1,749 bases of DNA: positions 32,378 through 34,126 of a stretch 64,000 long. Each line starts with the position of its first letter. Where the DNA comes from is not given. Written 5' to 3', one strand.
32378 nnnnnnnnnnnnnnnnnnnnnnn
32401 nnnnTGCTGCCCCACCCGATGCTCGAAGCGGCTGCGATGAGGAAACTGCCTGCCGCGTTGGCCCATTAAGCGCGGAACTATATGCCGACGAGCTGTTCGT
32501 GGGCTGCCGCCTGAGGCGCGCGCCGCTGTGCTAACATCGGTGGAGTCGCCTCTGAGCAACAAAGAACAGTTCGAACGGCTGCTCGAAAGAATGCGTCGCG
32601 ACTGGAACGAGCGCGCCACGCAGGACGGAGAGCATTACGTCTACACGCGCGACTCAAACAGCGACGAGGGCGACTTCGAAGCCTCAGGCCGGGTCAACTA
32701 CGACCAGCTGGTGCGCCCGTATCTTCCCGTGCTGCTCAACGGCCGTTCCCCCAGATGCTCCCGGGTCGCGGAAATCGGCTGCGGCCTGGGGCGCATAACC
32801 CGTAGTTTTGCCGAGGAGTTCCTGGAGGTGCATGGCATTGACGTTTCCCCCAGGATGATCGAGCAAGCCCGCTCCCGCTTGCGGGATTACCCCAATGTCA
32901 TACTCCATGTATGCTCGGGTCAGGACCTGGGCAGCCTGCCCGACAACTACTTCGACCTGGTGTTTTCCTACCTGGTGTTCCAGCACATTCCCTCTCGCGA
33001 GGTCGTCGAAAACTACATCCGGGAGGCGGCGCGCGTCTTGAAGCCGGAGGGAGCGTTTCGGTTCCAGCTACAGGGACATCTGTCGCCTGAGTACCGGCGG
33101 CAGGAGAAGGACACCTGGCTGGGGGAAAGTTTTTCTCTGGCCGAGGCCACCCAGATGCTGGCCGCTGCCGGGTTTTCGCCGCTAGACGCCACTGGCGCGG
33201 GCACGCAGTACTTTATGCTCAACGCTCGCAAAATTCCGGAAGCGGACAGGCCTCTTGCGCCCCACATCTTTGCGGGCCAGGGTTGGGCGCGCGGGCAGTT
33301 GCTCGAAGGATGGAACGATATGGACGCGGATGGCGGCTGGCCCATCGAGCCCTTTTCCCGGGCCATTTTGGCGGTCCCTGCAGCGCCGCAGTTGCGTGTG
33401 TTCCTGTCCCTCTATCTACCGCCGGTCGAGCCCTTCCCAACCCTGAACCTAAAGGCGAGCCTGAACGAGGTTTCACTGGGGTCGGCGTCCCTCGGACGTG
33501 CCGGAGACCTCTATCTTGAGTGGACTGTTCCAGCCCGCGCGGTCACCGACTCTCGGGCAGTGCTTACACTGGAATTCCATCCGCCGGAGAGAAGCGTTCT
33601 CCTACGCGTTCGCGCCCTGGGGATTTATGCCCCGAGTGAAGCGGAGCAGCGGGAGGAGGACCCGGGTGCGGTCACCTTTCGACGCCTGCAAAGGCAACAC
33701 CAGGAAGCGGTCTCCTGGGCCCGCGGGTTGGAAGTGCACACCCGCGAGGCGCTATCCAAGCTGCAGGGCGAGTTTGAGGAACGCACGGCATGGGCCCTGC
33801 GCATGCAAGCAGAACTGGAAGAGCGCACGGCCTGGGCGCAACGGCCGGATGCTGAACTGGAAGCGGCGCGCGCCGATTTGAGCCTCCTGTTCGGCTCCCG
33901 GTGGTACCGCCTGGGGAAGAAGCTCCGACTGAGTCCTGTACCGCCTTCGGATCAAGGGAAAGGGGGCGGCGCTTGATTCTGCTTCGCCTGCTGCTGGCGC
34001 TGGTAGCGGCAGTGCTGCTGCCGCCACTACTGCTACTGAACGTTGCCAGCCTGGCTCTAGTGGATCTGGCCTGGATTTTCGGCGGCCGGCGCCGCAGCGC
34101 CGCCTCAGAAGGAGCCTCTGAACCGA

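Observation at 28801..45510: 16.7-kb translationally coupled ABC-transporter-dependent glycan locus with WbdD-like methyltransferase/coiled-coil terminators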

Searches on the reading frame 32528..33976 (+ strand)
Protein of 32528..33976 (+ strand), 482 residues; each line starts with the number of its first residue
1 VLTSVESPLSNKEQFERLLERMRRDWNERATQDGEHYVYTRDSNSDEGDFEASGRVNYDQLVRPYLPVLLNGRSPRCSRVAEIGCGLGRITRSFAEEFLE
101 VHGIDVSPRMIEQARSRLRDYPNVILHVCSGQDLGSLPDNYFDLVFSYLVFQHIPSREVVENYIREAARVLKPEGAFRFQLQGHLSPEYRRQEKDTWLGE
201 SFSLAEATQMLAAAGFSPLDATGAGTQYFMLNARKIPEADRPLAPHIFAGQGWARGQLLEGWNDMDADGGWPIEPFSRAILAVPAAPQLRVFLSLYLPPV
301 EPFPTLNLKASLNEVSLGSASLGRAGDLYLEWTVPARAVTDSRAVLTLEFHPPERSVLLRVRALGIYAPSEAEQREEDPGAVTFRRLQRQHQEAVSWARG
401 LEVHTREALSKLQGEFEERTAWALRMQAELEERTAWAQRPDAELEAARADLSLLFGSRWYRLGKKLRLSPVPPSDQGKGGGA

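Call 5: search_protein_families(library=pfam, proteins=[window:32528-33976:+], max_evalue=0.01)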
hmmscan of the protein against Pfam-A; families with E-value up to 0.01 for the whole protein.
window:32528-33976:+ (482 aa): 10 families
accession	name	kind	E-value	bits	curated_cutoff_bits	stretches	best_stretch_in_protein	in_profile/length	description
PF08241.18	Methyltransf_11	-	7.4e-23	81.5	21.2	1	82-178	2-94/95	Methyltransferase domain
PF13649.12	Methyltransf_25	-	2.2e-21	76.8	27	1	80-175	1-97/97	Methyltransferase domain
PF08242.18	Methyltransf_12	-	1e-17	65.1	30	1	82-176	2-97/98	Methyltransferase domain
PF13847.12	Methyltransf_31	-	3e-15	56.6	27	1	79-180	6-110/145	Methyltransferase domain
PF13489.12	Methyltransf_23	-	4.6e-10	39.9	27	1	74-205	20-148/164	Methyltransferase domain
PF05891.18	Methyltransf_PK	-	7.1e-06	26.2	27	1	75-177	54-157/218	AdoMet dependent proline di-methyltransferase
PF05175.20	MTS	-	1.1e-05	25.6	23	1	78-186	33-145/170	Methyltransferase small domain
PF02353.26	CMAS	-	2e-05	24.5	27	1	79-190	65-175/273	Mycolic acid cyclopropane synthetase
PF05401.17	NodS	-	4.9e-05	23.7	24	1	74-179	41-144/201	Nodulation protein S (NodS)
PF01209.24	Ubie_methyltran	-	0.00059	19.7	20.1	1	78-177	49-149/233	ubiE/COQ5 methyltransferase family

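Call 9: search_solved_structures(query=window:32528-33976:+, max_evalue=1)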
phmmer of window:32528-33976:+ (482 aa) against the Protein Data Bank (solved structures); distinct sequences matched with E-value up to 1: 119 (the best 60 are shown).
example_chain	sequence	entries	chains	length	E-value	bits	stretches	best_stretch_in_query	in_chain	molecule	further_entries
5wp5_A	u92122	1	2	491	1.3e-10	43.8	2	78-242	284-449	Phosphomethylethanolamine N-methyltransferase 2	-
5wp4_A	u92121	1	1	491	6e-10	41.7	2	78-241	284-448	Phosphoethanolamine N-methyltransferase 1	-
9k2f_B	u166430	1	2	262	1.2e-07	34.1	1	39-123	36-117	CyaF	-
4ine_A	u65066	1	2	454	2e-07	33.3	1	80-183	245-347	Protein PMT-2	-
4krh_A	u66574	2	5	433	1.1e-06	30.9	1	77-183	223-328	Phosphoethanolamine N-methyltransferase 2 | Phospholethanolamine N-methyltransferase 2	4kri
1xxl_A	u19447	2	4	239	1.3e-06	30.7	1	78-188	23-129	YcgJ protein | ycgJ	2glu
1ve3_A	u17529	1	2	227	2.6e-06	29.7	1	63-180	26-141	hypothetical protein PH0226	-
9fcy_A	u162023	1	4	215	4.7e-06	28.8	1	74-187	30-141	SAM-dependent methyltransferase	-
9fd3_A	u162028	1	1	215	4.7e-06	28.8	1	74-187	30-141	SAM-dependent methyltransferase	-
9fcd_A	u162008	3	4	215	4.8e-06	28.8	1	74-187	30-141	SAM-dependent methyltransferase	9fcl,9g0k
9fcx_A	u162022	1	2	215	4.8e-06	28.8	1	74-187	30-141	SAM-dependent methyltransferase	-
9fcu_A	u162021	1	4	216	6.7e-06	28.3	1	74-187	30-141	SAM-dependent methyltransferase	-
3mgg_A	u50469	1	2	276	8e-06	28.1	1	75-179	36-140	Methyltransferase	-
8rdl_A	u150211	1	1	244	9.2e-06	27.9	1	79-189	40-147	ToxA protein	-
7qcb_A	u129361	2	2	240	1.3e-05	27.4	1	74-177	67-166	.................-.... 27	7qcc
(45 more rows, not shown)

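Call 19: find_homologous_proteins(query=window:32528-33976:+)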
Query window:32528-33976:+ (482 aa): 250 proteins with E <= 0.001 among 8000 candidates; the best 120 are listed.
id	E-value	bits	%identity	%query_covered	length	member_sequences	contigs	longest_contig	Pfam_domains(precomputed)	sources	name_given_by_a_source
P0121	1.1e-271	920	89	96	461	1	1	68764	PF13847.13,PF13489.13,PF13649.13,PF08241.19,PF08242.19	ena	-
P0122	5.2e-259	878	87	96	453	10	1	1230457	PF13847.13,PF13489.13,PF13649.13,PF08241.19,PF08242.19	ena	-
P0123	6.7e-238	808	77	100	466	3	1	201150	PF13847.13,PF13489.13,PF13649.13,PF08241.19,PF08242.19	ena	-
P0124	6.3e-177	607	60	98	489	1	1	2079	PF13847.13,PF13489.13,PF13649.13,PF08241.19,PF08242.19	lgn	-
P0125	1.0e-174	600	60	98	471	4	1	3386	PF13847.13,PF13489.13,PF02353.27,PF13649.13,PF01209.25,PF08241.19,PF08242.19,PF05891.19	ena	-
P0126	2.9e-173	595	57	98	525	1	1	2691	PF13847.13,PF13489.13,PF13649.13,PF08241.19,PF08242.19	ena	-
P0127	3.5e-164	565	56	98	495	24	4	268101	PF13847.13,PF13489.13,PF02353.27,PF05175.21,PF13649.13,PF01209.25,PF08241.19,PF08242.19,PF05891.19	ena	-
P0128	3.7e-161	555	56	98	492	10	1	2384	PF13847.13,PF13489.13,PF13649.13,PF01209.25,PF08241.19,PF08242.19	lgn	-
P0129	1.1e-158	547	55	98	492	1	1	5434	PF13847.13,PF13489.13,PF02353.27,PF13649.13,PF01209.25,PF08241.19,PF08242.19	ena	-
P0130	7.8e-154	531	49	98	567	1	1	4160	PF13847.13,PF13489.13,PF13649.13,PF05622.18,PF08241.19,PF08242.19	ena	-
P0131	7.8e-149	515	59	87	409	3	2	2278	PF13847.13,PF13489.13,PF13649.13,PF01209.25,PF08241.19,PF08242.19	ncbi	ncbi:MAG: class I SAM-dependent methyltransferase, partial [Acidobacteriota bacterium]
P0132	1.5e-144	500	56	93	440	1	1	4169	PF13847.13,PF13489.13,PF13649.13,PF01209.25,PF08241.19,PF08242.19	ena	-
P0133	3.9e-144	499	60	76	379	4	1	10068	PF13847.13,PF13489.13,PF02353.27,PF13649.13,PF01209.25,PF08241.19,PF08242.19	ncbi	-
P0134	4.7e-137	476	58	76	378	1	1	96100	PF13847.13,PF13489.13,PF13649.13,PF01209.25,PF08241.19,PF08242.19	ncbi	-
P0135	2.4e-131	457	82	57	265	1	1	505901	-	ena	-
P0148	7.3e-113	396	45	91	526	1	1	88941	PF13847.13,PF13649.13,PF08241.19,PF08242.19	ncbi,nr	ncbi:MAG: methyltransferase domain-containing protein [Acidobacteria bacterium]|nr:methyltransferase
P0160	2.7e-103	364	53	74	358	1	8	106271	PF13847.13,PF13489.13,PF13649.13,PF08241.19,PF08242.19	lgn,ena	-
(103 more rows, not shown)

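Call 21: find_encoding_contigs(protein=P0122, flank=10000, max_places=2)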
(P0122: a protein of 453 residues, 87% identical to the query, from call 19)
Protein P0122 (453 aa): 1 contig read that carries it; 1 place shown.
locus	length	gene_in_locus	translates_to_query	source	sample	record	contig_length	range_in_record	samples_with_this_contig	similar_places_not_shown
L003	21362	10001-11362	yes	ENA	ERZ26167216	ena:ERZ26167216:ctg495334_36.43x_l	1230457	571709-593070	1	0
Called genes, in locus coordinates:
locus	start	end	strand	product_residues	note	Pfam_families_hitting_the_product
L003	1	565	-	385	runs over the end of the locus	PF12704:MacB_PCD, PF02687:FtsX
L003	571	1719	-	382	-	PF02687:FtsX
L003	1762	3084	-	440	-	PF00072:Response_reg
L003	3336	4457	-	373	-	PF13174:TPR_6 (faint), PF13512:TPR_18 (faint), PF13525:YfiO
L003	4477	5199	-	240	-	PF00834:Ribul_P_3_epim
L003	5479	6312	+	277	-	PF00459:Inositol_P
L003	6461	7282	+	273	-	PF01061:ABC2_membrane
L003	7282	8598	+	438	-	PF00005:ABC_tran, PF14524:Wzt_C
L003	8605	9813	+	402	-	PF13489:Methyltransf_23, PF01209:Ubie_methyltran, PF05175:MTS (weak), PF08241:Methyltransf_11, PF08242:Methyltransf_12, PF13649:Methyltransf_25, PF13847:Methyltransf_31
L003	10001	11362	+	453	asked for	PF13489:Methyltransf_23, PF13847:Methyltransf_31, PF08241:Methyltransf_11, PF08242:Methyltransf_12, PF13649:Methyltransf_25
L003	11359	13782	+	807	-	PF00535:Glycos_transf_2, PF13641:Glyco_tranf_2_3, PF13632:Glyco_trans_2_3, PF13439:Glyco_transf_4, PF13579:Glyco_trans_4_4, PF00534:Glycos_transf_1, PF13524:Glyco_trans_1_2, PF13692:Glyco_trans_1_4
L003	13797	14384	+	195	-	PF00578:AhpC-TSA, PF08534:Redoxin, PF13905:Thioredoxin_8 (weak)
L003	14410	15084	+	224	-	PF13641:Glyco_tranf_2_3, PF00535:Glycos_transf_2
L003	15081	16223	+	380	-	PF00535:Glycos_transf_2, PF13641:Glyco_tranf_2_3, PF10111:Glyco_tranf_2_2 (weak), PF13632:Glyco_trans_2_3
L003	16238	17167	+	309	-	PF00535:Glycos_transf_2, PF10111:Glyco_tranf_2_2 (faint), PF13641:Glyco_tranf_2_3, PF13632:Glyco_trans_2_3 (weak)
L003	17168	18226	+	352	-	PF00535:Glycos_transf_2, PF13641:Glyco_tranf_2_3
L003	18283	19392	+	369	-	PF13439:Glyco_transf_4, PF09314:DUF1972, PF00534:Glycos_transf_1, PF13692:Glyco_trans_1_4, PF13524:Glyco_trans_1_2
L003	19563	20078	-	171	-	-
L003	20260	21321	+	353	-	PF00535:Glycos_transf_2, PF10111:Glyco_tranf_2_2 (faint), PF13641:Glyco_tranf_2_3, PF13632:Glyco_trans_2_3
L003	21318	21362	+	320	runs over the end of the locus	PF13489:Methyltransf_23, PF07021:MetW, PF08241:Methyltransf_11, PF08242:Methyltransf_12, PF13649:Methyltransf_25, PF13847:Methyltransf_31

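Call 32: predict_structure(alignment_id=A2)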
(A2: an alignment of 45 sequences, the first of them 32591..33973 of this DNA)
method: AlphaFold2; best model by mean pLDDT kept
length: 461 residues; sequences in the alignment: 45
mean_pLDDT: 84.7   pTM: 0.73
mean pLDDT of the five models: 84.7, 84.1, 82.2, 81.9, 81.0
residues with pLDDT >= 90: 268; 70-90: 100; 50-70: 77; < 50: 16
segments of 3 or more residues with pLDDT < 50: 15-20, 454-461
pLDDT, mean of each block of 10 residues (from residue 1): 62 50 72 93 95 95 95 97 94 96 94 93 92 87 97 95 72 69 93 93 89 76 87 88 84 96 94 93 94 97 93 94 96 87 91 56 69 66 85 92 94 90 84 67 60 46 44
secondary structure, 60 per line:
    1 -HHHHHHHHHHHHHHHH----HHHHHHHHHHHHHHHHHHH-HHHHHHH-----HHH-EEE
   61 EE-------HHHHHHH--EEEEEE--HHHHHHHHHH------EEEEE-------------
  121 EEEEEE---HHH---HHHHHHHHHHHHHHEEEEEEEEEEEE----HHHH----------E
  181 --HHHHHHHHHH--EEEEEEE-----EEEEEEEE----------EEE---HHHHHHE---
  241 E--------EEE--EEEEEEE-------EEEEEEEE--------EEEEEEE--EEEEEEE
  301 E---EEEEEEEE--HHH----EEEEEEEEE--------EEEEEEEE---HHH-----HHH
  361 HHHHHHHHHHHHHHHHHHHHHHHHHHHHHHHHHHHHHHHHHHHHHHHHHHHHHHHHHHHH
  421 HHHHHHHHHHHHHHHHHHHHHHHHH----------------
elements in order: H2-17 H22-40 H42-48 E58-62 H70-76 E79-84 H87-96 E103-107 E121-126 H136-149 E150-161 H166-169 H183-192 E195-201 E207-214 E225-227 H231-236 E250-252 E255-261 E269-276 E285-291 E294-301 E305-312 E322-330 E339-346 H358-445

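Call 41: search_protein_families(library=ncbifam, proteins=[window:32591-33976:+], max_evalue=0.00001)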
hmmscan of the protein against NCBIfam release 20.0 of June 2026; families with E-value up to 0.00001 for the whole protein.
window:32591-33976:+ (461 aa): 21 families
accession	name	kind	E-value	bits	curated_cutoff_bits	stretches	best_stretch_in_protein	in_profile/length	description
NF043040.1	corrin_prot_MT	hypoth_equivalog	1.9e-16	60.1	180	1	57-155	43-144/216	corrinoid protein-associated methyltransferase CpaM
NF045667.1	MTase_DVU1556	equivalog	8.8e-12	44.9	155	1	54-198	21-163/213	DVU_1556 family methyltransferase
NF041537.1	ArsM_AhpD_UU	exception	1e-10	41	510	1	57-195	78-222/345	arsenite methyltransferase/AhpD domain selenoprotein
TIGR02072.1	BioC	equivalog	4e-10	39.9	184.95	1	53-159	32-133/244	malonyl-ACP O-methyltransferase BioC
NF041536.1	ArsM_DUF2284_UU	exception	7.5e-10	37.7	575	1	53-157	74-179/459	arsenite methyltransferase/DUF2284 domain selenoprotein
NF047649.1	MTase_UXPK_star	exception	1.5e-09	37.3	460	1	59-156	81-179/283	methyltransferase/UXPK-star double selenoprotein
NF040539.1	AST_met_ArsM_2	exception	1.7e-09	37.9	240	1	55-159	56-164/262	putative arsinothricin biosynthesis methyltransferase ArsM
NF007610.0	PRK10258.1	equivalog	1.9e-09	37.3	342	1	55-159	42-139/251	malonyl-ACP O-methyltransferase BioC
TIGR02021.1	BchM-ChlM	equivalog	1.3e-08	34.6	158.9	1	48-140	48-138/218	magnesium protoporphyrin IX methyltransferase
TIGR01983.1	UbiG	equivalog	1.5e-08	34.3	102.95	1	57-156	51-149/228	bifunctional 2-polyprenyl-6-hydroxyphenol methylase/3-demethylubiquinol 3-O-methyltransferase UbiG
NF010703.0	PRK14103.1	equivalog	1.7e-08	34.2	320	1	40-165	14-131/256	trans-aconitate 2-methyltransferase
NF008686.0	PRK11705.1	equivalog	3.2e-08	33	400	1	57-177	169-281/383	cyclopropane fatty acyl phospholipid synthase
NF045882.1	PLipidMtase_Leg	equivalog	7e-08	32.5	390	1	53-158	40-143/207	phospholipid N-methyltransferase PmtA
NF002463.0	PRK01683.1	equivalog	1.5e-07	31.3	297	1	42-160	18-130/258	trans-aconitate 2-methyltransferase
NF041650.1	nod_mtase_NodS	equivalog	2.3e-07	30.7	300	1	57-158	40-139/190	nodulation methyltransferase NodS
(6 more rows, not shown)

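Call 72: find_encoding_contigs(protein=P0134, flank=10000, max_places=1)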
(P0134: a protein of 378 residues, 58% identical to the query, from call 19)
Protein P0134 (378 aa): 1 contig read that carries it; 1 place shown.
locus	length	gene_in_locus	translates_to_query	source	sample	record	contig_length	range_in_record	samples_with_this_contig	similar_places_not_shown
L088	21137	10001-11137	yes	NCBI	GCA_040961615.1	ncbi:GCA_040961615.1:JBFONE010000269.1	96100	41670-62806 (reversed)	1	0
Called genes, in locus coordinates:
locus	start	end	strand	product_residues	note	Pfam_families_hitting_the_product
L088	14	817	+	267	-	PF12895:ANAPC3 (faint), PF24575:TPR_Slam (faint), PF07719:TPR_2 (faint), PF13428:TPR_14 (faint), PF00515:TPR_1 (faint), PF13174:TPR_6 (faint), PF13181:TPR_8 (faint), PF14559:TPR_19, +7 more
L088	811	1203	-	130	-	PF00903:Glyoxalase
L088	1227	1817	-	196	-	PF13580:SIS_2, PF01380:SIS (weak)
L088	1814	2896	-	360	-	PF00480:ROK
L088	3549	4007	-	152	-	-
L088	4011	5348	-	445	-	PF02463:SMC_N (faint), PF13175:AAA_15, PF13476:AAA_23 (weak), PF13304:AAA_21, PF13175:AAA_15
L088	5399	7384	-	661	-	PF00920:ILVD_EDD_N, PF24877:ILV_EDD_C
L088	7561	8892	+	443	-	PF01408:GFO_IDH_MocA, PF19051:GFO_IDH_MocA_C2, PF02894:GFO_IDH_MocA_C (weak), PF22725:GFO_IDH_MocA_C3, PF19051:GFO_IDH_MocA_C2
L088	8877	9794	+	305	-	PF01261:AP_endonuc_2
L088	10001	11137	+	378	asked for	PF13489:Methyltransf_23, PF01209:Ubie_methyltran (weak), PF13847:Methyltransf_31, PF08241:Methyltransf_11, PF08242:Methyltransf_12, PF13649:Methyltransf_25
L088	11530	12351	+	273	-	PF01061:ABC2_membrane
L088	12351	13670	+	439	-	PF00005:ABC_tran, PF14524:Wzt_C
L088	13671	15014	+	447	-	PF02353:CMAS (weak), PF13489:Methyltransf_23, PF05175:MTS, PF13847:Methyltransf_31, PF08241:Methyltransf_11, PF08242:Methyltransf_12, PF13649:Methyltransf_25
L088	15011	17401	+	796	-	PF13506:Glyco_transf_21 (weak), PF00535:Glycos_transf_2, PF13641:Glyco_tranf_2_3, PF13632:Glyco_trans_2_3, PF13439:Glyco_transf_4, PF00534:Glycos_transf_1, PF13524:Glyco_trans_1_2, PF13692:Glyco_trans_1_4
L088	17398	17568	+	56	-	-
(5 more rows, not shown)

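Call 73: find_encoding_contigs(protein=P0160, flank=10000, max_places=1)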
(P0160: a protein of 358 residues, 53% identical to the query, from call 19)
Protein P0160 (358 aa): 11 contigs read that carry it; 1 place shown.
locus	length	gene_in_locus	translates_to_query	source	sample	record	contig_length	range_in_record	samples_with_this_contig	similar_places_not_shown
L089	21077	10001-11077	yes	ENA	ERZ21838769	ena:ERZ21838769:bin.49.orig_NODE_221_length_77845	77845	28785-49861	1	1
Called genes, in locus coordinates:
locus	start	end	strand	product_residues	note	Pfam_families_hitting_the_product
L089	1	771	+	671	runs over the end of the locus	PF05448:AXE1 (faint), PF01738:DLH (weak), PF22244:GCE_fung (faint)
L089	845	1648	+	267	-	PF03743:TrbI (weak)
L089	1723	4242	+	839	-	PF08269:dCache_2, PF17200:sCache_2, PF17201:Cache_3-Cache_2, PF00571:CBS (weak), PF03445:DUF294, PF10335:DUF294_C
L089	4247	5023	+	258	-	PF00149:Metallophos, PF12850:Metallophos_2 (weak)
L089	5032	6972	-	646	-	PF00474:SSF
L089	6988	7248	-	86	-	PF04341:DUF485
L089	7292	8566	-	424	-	-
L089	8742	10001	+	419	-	PF00083:Sugar_tr, PF07690:MFS_1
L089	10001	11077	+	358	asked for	PF13489:Methyltransf_23, PF13847:Methyltransf_31, PF08241:Methyltransf_11, PF08242:Methyltransf_12, PF13649:Methyltransf_25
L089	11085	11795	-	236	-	PF01209:Ubie_methyltran, PF02353:CMAS (weak), PF13489:Methyltransf_23, PF13847:Methyltransf_31, PF08241:Methyltransf_11, PF08242:Methyltransf_12, PF13649:Methyltransf_25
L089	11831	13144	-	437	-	PF06580:His_kinase, PF02518:HATPase_c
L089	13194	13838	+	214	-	PF00925:GTP_cyclohydro2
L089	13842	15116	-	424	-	-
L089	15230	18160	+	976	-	PF02369:Big_1 (weak)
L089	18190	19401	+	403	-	PF05195:AMP_N, PF00557:Peptidase_M24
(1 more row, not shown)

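Call 74: find_encoding_contigs(protein=P0148, flank=10000, max_places=1)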
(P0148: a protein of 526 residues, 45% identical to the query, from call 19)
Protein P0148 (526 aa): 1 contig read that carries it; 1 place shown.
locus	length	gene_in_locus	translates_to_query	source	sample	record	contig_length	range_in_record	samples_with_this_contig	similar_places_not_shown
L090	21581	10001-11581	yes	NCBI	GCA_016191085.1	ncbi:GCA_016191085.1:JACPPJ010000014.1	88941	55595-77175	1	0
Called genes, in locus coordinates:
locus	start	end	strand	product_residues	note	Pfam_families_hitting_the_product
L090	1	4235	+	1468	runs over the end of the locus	PF00270:DEAD, PF04851:ResIII, PF00271:Helicase_C, PF19306:WHD_Lhr, PF08494:DEAD_assoc, PF23235:WHD_3rd_Lhr, PF23234:WHD_4th_Lhr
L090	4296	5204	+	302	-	PF00491:Arginase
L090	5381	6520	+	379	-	PF01820:Dala_Dala_lig_N, PF02222:ATP-grasp, PF02786:CPSase_L_D2, PF07478:Dala_Dala_lig_C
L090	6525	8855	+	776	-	PF09586:YfhO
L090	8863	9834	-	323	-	PF00535:Glycos_transf_2, PF13641:Glyco_tranf_2_3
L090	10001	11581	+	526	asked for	PF13847:Methyltransf_31, PF08241:Methyltransf_11, PF08242:Methyltransf_12, PF13649:Methyltransf_25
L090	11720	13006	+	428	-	PF13231:PMT_2 (weak), PF13424:TPR_12 (weak), PF13414:TPR_11, PF13432:TPR_16, PF13431:TPR_17 (weak), PF00515:TPR_1, PF07719:TPR_2 (weak), PF13414:TPR_11 (weak), +4 more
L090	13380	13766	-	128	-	PF00072:Response_reg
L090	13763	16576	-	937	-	PF00989:PAS, PF08448:PAS_4 (weak), PF13188:PAS_8 (weak), PF13426:PAS_9, PF08447:PAS_3, PF00512:HisKA, PF02518:HATPase_c, PF00072:Response_reg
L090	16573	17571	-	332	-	PF00072:Response_reg, PF13487:HD_5, PF01966:HD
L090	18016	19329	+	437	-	PF00009:GTP_EFTU, PF01926:MMR_HSR1, PF02421:FeoB_N, PF04548:AIG1 (weak), PF02421:FeoB_N, PF01926:MMR_HSR1, PF00009:GTP_EFTU, PF14714:KH_dom-like, +8 more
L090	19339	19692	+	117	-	-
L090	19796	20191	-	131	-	-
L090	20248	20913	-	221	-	PF07352:Phage_Mu_Gam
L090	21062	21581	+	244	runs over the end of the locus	PF13560:HTH_31 (weak), PF01381:HTH_3 (weak), PF00717:Peptidase_S24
